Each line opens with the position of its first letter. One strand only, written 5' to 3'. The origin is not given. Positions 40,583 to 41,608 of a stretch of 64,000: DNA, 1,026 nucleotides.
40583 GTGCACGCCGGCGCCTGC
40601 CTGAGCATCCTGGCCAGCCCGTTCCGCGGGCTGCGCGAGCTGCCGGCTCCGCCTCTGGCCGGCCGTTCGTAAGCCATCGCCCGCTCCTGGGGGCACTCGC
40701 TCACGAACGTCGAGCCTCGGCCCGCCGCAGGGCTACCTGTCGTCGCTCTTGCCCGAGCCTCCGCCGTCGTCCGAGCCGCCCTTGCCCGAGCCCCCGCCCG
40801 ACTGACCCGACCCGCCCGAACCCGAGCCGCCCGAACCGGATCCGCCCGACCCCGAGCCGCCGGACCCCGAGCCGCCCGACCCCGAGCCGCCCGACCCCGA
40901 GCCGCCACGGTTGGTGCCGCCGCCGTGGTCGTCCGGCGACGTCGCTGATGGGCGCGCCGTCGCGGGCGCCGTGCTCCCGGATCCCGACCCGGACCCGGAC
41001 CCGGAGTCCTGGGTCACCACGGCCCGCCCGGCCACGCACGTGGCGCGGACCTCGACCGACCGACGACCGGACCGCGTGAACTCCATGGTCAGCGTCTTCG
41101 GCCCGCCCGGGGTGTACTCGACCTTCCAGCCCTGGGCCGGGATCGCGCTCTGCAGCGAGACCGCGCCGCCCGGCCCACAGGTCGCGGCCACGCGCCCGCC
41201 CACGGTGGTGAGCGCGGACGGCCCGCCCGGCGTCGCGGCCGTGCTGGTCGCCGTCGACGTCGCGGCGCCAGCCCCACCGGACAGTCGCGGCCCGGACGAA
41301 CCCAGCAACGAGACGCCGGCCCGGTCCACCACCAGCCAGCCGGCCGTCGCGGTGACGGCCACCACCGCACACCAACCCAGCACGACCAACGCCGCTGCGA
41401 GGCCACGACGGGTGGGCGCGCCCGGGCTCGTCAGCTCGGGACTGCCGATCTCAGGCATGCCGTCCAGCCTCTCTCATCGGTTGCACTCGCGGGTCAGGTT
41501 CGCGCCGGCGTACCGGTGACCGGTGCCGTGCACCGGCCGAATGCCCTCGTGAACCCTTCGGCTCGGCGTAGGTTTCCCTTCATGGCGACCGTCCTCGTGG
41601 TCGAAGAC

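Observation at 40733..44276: Two-component system bracketed by two low-complexity exported proteins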

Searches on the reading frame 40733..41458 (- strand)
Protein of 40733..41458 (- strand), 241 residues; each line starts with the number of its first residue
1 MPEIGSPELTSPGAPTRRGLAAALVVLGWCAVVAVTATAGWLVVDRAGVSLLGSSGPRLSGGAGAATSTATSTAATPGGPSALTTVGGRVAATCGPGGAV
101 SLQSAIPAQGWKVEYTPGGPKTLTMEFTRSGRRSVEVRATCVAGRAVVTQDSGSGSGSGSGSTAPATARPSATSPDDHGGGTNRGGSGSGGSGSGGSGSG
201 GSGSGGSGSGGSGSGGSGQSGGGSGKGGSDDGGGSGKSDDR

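Call 3: search_protein_families(library=pfam, proteins=[window:40733-41458:-], max_evalue=0.01)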
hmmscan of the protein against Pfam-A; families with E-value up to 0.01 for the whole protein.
window:40733-41458:- (241 aa): 0 families

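Call 6: search_protein_families(library=ncbifam, proteins=[window:40733-41458:-], max_evalue=0.1)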
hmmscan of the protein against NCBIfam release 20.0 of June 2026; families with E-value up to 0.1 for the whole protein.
window:40733-41458:- (241 aa): 0 families

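Call 7: find_homologous_proteins(query=window:40733-41458:-, max_evalue=0.01)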
Query window:40733-41458:- (241 aa): 28 proteins with E <= 0.01 among 8000 candidates.
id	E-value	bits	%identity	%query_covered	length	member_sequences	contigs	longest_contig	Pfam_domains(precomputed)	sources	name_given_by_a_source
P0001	2.4e-69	252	71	74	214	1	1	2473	-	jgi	jgi:hypothetical protein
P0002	3.9e-69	251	70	70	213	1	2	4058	-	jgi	jgi:hypothetical protein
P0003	3.1e-68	248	71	63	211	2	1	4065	-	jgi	jgi:hypothetical protein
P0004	9.7e-58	214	64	74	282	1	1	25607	-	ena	-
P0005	6.4e-53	198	60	71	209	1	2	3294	-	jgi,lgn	jgi:hypothetical protein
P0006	6.5e-52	195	53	90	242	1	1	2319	-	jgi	jgi:hypothetical protein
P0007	7.4e-49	185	56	71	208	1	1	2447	-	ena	-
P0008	4.6e-48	182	55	66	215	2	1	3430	-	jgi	jgi:hypothetical protein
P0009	7.3e-47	178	57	63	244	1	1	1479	-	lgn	-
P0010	2.1e-46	177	55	61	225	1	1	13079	-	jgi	jgi:hypothetical protein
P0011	2.6e-45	173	57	66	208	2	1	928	-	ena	-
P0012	5.5e-43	166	57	66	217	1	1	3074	-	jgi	jgi:hypothetical protein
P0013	2.2e-42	164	52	58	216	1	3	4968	-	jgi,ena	jgi:uncharacterized membrane protein YgcG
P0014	4.2e-42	163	50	71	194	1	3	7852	-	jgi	jgi:hypothetical protein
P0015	1.5e-41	161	51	67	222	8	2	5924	-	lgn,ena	-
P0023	1.6e-7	50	-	-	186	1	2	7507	-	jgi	jgi:hypothetical protein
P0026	6.0e-6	44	43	25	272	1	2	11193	-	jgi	jgi:hypothetical protein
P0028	7.4e-4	38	-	-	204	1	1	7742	-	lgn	-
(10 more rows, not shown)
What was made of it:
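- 40733..41458 (-): acc1: type-II single-pass membrane protein (241 aa). It has a short Arg-rich N-terminus, a TM helix, a juxtamembrane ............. motif, a linker, a beta domain, a DDHGG motif and a Gly/Ser tail. 28 homologues (call 7).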

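Call 9: find_encoding_contigs(protein=P0004, flank=8000, max_places=3)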
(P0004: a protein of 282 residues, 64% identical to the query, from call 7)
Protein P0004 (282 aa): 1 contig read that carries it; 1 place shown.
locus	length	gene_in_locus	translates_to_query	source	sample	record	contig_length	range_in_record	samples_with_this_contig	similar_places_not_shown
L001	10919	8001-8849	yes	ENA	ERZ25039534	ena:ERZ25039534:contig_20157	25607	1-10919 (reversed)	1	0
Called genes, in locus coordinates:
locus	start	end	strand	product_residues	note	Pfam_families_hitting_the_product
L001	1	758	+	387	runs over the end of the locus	PF01979:Amidohydro_1, PF07969:Amidohydro_3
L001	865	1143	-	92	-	PF14019:DUF4235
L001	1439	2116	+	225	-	PF09819:ABC_cobalt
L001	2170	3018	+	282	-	PF00005:ABC_tran, PF13555:AAA_29 (weak), PF13304:AAA_21 (faint)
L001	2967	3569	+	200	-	PF00005:ABC_tran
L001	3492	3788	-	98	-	-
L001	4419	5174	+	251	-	-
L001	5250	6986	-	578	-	PF00672:HAMP, PF00512:HisKA (weak), PF02518:HATPase_c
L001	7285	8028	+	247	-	-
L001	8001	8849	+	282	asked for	-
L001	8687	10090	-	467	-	PF05977:MFS_3, PF07690:MFS_1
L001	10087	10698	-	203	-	PF12802:MarR_2 (weak), PF01022:HTH_5, PF12840:HTH_20, PF13412:HTH_24 (weak), PF25212:HVO_A0114 (weak), PF09339:HTH_IclR (faint)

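Call 10: find_encoding_contigs(protein=P0026, flank=6000, max_places=3)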
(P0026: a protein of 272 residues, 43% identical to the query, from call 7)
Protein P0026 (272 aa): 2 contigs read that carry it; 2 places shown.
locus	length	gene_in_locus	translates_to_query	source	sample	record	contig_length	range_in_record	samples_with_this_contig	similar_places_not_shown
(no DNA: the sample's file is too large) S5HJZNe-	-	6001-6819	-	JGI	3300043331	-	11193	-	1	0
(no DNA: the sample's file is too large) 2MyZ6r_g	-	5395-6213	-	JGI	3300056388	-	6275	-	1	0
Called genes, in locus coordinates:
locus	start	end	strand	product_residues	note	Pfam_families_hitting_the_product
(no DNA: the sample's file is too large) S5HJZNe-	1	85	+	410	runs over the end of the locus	PF00155:Aminotran_1_2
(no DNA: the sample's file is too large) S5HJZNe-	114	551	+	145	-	-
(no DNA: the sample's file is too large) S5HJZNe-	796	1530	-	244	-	PF02861:Clp_N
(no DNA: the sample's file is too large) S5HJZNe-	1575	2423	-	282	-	PF12740:PETase, PF12695:Abhydrolase_5 (faint)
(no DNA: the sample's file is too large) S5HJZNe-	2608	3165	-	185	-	PF13302:Acetyltransf_3, PF00583:Acetyltransf_1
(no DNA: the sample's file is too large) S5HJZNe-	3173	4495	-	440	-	PF00512:HisKA (weak), PF02518:HATPase_c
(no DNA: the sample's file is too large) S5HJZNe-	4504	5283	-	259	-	PF00072:Response_reg, PF00486:Trans_reg_C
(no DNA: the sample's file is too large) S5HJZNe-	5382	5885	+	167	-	-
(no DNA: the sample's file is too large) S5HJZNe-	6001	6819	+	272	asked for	-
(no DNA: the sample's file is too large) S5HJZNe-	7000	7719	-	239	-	PF00005:ABC_tran, PF13304:AAA_21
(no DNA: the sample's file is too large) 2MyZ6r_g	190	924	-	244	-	PF02861:Clp_N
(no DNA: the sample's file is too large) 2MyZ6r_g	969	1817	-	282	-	PF12740:PETase, PF12695:Abhydrolase_5 (faint)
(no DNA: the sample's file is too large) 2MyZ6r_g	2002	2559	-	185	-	PF13302:Acetyltransf_3, PF00583:Acetyltransf_1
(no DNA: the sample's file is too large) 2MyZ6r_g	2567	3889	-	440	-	PF00512:HisKA (weak), PF02518:HATPase_c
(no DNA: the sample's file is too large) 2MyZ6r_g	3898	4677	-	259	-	PF00072:Response_reg, PF00486:Trans_reg_C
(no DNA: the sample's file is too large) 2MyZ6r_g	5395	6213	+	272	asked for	-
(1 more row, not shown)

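Call 11: find_encoding_contigs(protein=P0023, flank=6000, max_places=3)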
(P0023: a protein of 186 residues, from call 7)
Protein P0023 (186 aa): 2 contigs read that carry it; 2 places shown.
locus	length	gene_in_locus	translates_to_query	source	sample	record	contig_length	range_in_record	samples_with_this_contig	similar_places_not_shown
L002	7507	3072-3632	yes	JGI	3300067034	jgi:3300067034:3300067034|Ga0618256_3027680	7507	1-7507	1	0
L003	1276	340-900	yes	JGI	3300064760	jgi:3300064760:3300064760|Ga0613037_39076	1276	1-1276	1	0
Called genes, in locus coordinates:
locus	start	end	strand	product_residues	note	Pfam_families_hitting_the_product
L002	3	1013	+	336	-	?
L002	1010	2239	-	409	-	PF00672:HAMP, PF00512:HisKA (weak), PF02518:HATPase_c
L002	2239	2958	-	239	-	PF00072:Response_reg, PF00486:Trans_reg_C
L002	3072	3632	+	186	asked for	-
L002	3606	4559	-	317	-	PF02628:COX15-CtaA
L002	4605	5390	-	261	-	PF01061:ABC2_membrane, PF12698:ABC2_membrane_3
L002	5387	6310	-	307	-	PF00005:ABC_tran, PF02463:SMC_N (faint), PF13304:AAA_21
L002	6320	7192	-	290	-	PF02522:Antibiotic_NAT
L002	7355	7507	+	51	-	?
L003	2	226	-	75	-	?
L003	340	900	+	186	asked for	-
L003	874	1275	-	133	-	PF02628:COX15-CtaA (faint)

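Call 12: find_encoding_contigs(protein=P0028, flank=6000, max_places=3)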
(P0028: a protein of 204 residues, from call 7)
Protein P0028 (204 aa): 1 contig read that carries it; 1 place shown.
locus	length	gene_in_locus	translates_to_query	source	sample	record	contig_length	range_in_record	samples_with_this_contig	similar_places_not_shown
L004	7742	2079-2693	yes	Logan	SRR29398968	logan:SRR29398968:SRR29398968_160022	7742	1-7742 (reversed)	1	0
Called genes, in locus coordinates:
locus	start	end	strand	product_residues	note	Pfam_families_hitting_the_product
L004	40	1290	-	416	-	PF26769:HAMP_PhoQ (faint), PF00512:HisKA (faint), PF00672:HAMP, PF02518:HATPase_c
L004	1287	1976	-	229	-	PF00072:Response_reg, PF00486:Trans_reg_C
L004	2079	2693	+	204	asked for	-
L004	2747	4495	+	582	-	PF00587:tRNA-synt_2b, PF04073:tRNA_edit, PF03129:HGTP_anticodon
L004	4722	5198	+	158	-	PF00886:Ribosomal_S16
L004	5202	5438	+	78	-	PF13083:KH_KhpA-B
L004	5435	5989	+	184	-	PF01782:RimM, PF05239:PRC, PF24986:PRC_RimM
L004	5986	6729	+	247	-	PF01746:tRNA_m1G_MT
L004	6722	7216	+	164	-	PF00293:NUDIX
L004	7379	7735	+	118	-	PF01245:Ribosomal_L19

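Call 28: predict_structure(alignment_id=A1)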
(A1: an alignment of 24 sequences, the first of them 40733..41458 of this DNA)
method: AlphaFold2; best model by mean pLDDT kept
length: 241 residues; sequences in the alignment: 24
mean_pLDDT: 63.9   pTM: 0.40
mean pLDDT of the five models: 63.9, 63.7, 63.6, 63.5, 61.7
residues with pLDDT >= 90: 64; 70-90: 21; 50-70: 66; < 50: 90
segments of 3 or more residues with pLDDT < 50: 13-15, 52-74, 164-172, 179-186, 188-191, 195-201, 205-211, 218-234
pLDDT, mean of each block of 10 residues (from residue 1): 52 51 71 63 50 46 41 61 96 93 96 93 95 92 94 61 47 50 46 46 47 48 44 52 54
secondary structure, 60 per line:
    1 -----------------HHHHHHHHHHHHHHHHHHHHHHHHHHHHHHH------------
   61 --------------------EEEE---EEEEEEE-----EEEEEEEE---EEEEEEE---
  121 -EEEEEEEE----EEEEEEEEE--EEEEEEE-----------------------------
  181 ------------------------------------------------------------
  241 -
elements in order: H18-48 E81-84 E88-94 E100-107 E111-117 E122-129 E134-142 E145-151
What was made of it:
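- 40733..41458 (-): AF2 model (call 28).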

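Call 33: fold_search(model_id=the predicted structure, library=pdb)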
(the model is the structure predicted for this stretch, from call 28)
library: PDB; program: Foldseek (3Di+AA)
matches with E <= 10: 462; with E <= 0.001: 0
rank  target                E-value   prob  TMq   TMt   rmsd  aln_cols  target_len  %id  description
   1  4fpw_A                1.3e-01  0.51  0.15  0.21  10.6       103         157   11  Crystal Structure of CalU16 from Micromonospora echinospora. Northeast Structural Genomics Consortium Target MiR12. (released 2012-12-12)
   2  4fpw_B                2.7e-01  0.30  0.13  0.19  10.3       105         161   13  Crystal Structure of CalU16 from Micromonospora echinospora. Northeast Structural Genomics Consortium Target MiR12. (released 2012-12-12)
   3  8wru_A                3.4e-01  0.25  0.14  0.06   8.4        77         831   16  Cryo-EM structure of Cas12-2/crRNA/Target DNA complex (released 2025-04-16)
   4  8xca_A                3.6e-01  0.28  0.14  0.07   8.4        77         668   16  Cryo-EM structure of Cas12o1, crRNA and target DNA complex (released 2024-12-11)
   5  7oxx_A                3.8e-01  0.54  0.17  0.28  11.0        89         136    7  CrabP2 mutant R30AK31A (released 2022-07-13)
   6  7oxx_C                4.0e-01  0.44  0.17  0.27  12.3        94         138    6  CrabP2 mutant R30AK31A (released 2022-07-13)
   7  8zqs_A                4.2e-01  0.25  0.16  0.08   7.8        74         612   20  Cryo-EM structure of Cas12X with crRNA and Target DNA, Conformation 1 (released 2025-06-11)
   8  7oxx_B                5.0e-01  0.44  0.17  0.27  11.0        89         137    6  CrabP2 mutant R30AK31A (released 2022-07-13)
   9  5hzq_A                5.3e-01  0.44  0.17  0.27  11.0        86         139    5  Crystal structure of cellular retinoic acid binding protein 2 (CRABP2)-aryl fluorosulfate covalent conjugate (released 2016-06-01)
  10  8xcc_A                5.6e-01  0.18  0.15  0.08   8.4        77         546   16  Cryo-EM structure of Cas12o1 (E100K), crRNA and target DNA complex (released 2024-12-11)
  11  6jci                  6.0e-01  0.44  0.18  0.07   5.2        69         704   14  Crystal structure of Prolyl Endopeptidase from Haliotis discus hannai with SUAM-14746 (released 2020-02-05)
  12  6t9b_F                6.0e-01  0.15  0.14  0.30  12.9        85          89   12  Crystal structrue of RSL W31A lectin mutant in complex with alpha-methylfucoside (released 2020-04-22)
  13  8wrv_A                6.3e-01  0.15  0.14  0.12   8.9        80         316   20  Cryo-EM mini structure of Cas12-2/crRNA/Target DNA complex (released 2025-04-16)
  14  8zqh_A                6.3e-01  0.15  0.14  0.05   8.6        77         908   17  Cryo-EM structure of Cas12X with crRNA and Target DNA, Conformation 3 (released 2025-06-11)
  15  4jnf                  6.3e-01  0.11  0.11  0.12  14.9        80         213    8  Allosteric opening of the polypeptide-binding site when an Hsp70 binds ATP (released 2013-05-29)
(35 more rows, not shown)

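Call 55: find_related_loci(query=A5, collection=metagenome_contigs, flank=5000)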
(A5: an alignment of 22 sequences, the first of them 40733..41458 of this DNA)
Query A5 (241 aa) in metagenome_contigs; peptide patterns used: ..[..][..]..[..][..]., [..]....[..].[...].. (x = any residue, [..] = any of these).
600 stretches matched a pattern, but none encodes a relative of the query by tblastn (E <= 1e-3).

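Call 57: find_encoding_contigs(protein=P0010, flank=7000, max_places=2)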
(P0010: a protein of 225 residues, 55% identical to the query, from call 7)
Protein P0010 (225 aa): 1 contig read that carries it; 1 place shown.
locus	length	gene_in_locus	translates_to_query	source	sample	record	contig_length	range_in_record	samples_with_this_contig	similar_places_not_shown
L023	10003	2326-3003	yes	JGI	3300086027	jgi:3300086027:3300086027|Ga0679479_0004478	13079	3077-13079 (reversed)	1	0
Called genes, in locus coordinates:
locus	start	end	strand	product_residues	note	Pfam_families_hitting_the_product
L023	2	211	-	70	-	?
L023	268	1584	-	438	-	PF00672:HAMP, PF00512:HisKA (weak), PF02518:HATPase_c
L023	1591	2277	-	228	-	PF00072:Response_reg, PF00486:Trans_reg_C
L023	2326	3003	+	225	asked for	-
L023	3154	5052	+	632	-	PF00012:HSP70, PF06723:MreB_Mbl, PF00012:HSP70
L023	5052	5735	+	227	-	-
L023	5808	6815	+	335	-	PF00226:DnaJ, PF01556:DnaJ_C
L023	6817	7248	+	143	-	PF00376:MerR, PF13411:MerR_1, PF13591:MerR_2 (weak)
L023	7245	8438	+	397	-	PF00067:p450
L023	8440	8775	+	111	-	PF00355:Rieske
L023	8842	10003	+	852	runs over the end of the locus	PF02861:Clp_N, PF13191:AAA_16 (weak), PF23569:NBD_SMAX1, PF00004:AAA, PF17871:AAA_lid_9, PF07724:AAA_2, PF07728:AAA_5, PF10431:ClpB_D2-small, +7 more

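Call 58: find_encoding_contigs(protein=P0015, flank=6000, max_places=2)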
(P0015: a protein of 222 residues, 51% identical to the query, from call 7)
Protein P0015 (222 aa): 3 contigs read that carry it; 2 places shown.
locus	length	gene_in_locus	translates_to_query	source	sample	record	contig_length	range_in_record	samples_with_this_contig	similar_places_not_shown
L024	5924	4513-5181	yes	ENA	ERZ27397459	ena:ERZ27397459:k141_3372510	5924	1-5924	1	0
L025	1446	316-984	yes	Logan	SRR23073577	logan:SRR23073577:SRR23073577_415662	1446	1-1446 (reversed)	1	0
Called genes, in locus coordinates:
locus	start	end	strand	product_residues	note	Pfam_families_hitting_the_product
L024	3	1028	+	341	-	?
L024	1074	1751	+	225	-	-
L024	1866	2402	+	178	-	-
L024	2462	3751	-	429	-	PF00672:HAMP, PF00512:HisKA (weak), PF02518:HATPase_c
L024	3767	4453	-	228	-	PF00072:Response_reg, PF00486:Trans_reg_C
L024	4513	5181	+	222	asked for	-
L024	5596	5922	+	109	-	?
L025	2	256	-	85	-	?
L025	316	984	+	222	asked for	-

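Call 59: find_encoding_contigs(protein=P0013, flank=6000, max_places=3)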
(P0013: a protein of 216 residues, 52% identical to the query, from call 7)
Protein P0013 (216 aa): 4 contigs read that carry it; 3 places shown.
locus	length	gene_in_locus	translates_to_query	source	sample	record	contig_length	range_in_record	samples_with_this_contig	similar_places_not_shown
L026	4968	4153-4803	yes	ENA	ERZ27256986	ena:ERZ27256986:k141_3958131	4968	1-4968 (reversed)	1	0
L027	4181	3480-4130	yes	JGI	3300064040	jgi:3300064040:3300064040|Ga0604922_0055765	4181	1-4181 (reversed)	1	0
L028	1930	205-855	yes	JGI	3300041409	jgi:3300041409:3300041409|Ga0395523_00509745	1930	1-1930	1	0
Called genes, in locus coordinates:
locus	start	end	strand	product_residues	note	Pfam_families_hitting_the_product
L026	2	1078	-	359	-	?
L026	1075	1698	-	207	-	PF01227:GTP_cyclohydroI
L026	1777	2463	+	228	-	PF12840:HTH_20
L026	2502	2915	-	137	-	PF00165:HTH_AraC (weak), PF12833:HTH_18, PF00165:HTH_AraC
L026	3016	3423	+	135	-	PF00903:Glyoxalase, PF18029:Glyoxalase_6 (weak)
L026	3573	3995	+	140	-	-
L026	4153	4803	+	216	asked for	-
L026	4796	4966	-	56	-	?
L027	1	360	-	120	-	?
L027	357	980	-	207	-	PF01227:GTP_cyclohydroI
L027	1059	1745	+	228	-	PF12840:HTH_20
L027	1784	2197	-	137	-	PF00165:HTH_AraC (weak), PF12833:HTH_18, PF00165:HTH_AraC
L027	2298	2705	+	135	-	PF00903:Glyoxalase, PF18029:Glyoxalase_6 (weak)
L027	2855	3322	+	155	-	-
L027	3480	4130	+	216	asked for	-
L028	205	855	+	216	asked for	-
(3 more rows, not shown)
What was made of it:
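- Sampling from acc1: 6 of 7 distinct metagenomic contexts have RR+HK divergently adjacent, with different flanking genes (proS/rimM, ctaA, dnaK, ABC) (calls 9-12, 57-59).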

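Call 87: list_cluster_members(proteins=[window:40733-41458:-, window:43680-44276:-, L029:3659-4249:-, L031:3680-4249:-, L030:3206-3697:-, L024:1866-2402:+, L026:3573-3995:+, P0190, P0175])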
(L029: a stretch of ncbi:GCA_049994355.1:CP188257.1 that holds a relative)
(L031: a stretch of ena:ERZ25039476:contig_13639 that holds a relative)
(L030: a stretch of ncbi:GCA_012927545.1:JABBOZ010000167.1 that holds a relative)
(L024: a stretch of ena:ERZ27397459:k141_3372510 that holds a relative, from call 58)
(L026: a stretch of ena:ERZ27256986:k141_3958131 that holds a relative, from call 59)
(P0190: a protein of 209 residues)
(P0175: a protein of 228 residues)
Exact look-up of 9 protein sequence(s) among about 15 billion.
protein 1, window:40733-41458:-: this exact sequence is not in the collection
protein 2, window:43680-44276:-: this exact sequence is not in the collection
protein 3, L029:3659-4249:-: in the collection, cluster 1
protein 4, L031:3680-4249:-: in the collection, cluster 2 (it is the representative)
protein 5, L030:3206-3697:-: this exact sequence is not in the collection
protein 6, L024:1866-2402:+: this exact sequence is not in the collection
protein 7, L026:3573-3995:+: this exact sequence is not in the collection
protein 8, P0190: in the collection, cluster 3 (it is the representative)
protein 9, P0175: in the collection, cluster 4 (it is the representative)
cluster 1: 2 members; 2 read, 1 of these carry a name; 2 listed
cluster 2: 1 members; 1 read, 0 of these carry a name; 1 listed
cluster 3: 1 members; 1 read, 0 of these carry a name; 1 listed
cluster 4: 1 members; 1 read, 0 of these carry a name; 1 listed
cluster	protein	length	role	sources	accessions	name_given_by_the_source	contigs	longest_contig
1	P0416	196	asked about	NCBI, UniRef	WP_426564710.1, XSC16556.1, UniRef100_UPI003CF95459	hypothetical protein ACPPVT_01270 [Angustibacter sp. McL0619] | hypothetical protein n=1 Tax=Angustibacter sp. McL0619 TaxID=3415676 RepID=UPI003CF95459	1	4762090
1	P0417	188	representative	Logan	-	-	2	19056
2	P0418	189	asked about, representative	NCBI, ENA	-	-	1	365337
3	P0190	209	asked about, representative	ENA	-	-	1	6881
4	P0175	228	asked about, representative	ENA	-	-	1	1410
